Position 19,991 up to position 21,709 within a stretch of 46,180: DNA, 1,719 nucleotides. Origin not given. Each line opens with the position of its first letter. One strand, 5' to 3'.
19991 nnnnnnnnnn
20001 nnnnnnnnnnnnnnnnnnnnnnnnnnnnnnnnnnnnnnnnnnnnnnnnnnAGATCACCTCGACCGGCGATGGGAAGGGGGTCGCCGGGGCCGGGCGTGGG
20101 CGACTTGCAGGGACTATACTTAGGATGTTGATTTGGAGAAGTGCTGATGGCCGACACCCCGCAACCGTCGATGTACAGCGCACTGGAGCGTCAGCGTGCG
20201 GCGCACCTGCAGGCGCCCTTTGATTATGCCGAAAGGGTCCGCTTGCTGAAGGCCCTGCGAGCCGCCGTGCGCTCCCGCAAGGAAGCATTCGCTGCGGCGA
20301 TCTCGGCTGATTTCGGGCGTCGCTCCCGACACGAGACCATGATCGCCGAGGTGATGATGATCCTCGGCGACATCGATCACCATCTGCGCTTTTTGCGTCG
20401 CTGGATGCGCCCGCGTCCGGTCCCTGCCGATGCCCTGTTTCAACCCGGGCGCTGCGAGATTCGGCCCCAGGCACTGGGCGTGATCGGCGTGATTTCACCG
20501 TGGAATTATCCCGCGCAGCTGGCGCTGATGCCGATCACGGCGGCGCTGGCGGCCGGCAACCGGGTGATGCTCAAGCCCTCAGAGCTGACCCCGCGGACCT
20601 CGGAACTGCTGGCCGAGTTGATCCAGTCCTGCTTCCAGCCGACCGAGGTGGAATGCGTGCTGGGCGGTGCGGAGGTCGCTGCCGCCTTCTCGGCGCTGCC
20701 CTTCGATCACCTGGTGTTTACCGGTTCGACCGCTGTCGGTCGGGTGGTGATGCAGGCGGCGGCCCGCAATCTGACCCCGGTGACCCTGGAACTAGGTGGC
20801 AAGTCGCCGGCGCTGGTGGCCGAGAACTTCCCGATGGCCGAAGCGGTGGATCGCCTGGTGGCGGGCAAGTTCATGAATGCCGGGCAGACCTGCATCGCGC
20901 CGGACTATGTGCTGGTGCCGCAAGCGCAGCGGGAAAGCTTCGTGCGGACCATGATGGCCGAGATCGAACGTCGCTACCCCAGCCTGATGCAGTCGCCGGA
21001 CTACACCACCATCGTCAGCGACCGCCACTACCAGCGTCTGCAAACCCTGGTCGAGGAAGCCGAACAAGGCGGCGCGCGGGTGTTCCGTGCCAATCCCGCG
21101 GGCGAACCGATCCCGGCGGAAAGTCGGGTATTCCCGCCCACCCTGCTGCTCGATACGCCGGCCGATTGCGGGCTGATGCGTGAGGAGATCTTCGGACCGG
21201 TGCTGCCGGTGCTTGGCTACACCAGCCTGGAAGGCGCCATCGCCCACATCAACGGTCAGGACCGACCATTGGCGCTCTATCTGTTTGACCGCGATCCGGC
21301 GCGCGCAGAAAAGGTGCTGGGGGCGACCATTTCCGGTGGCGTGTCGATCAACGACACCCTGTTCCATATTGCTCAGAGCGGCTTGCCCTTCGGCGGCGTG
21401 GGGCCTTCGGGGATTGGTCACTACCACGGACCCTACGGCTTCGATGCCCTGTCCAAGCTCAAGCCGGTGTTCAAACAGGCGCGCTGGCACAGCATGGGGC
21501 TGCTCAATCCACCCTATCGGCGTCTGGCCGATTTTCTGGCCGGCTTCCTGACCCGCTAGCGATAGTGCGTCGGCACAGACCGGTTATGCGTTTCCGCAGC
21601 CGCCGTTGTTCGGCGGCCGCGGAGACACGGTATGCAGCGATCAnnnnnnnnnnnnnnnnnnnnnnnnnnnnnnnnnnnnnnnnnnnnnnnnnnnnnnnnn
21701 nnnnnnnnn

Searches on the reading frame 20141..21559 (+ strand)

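Call 34: search_protein_families(library=pfam, proteins=[window:20141-21559:+], max_evalue=0.00001)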
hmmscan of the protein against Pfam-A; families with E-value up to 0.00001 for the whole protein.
window:20141-21559:+ (472 aa): 1 family
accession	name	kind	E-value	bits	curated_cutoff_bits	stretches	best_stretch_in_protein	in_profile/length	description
PF00171.27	Aldedh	-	1.1e-87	295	23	1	27-442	48-460/461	Aldehyde dehydrogenase family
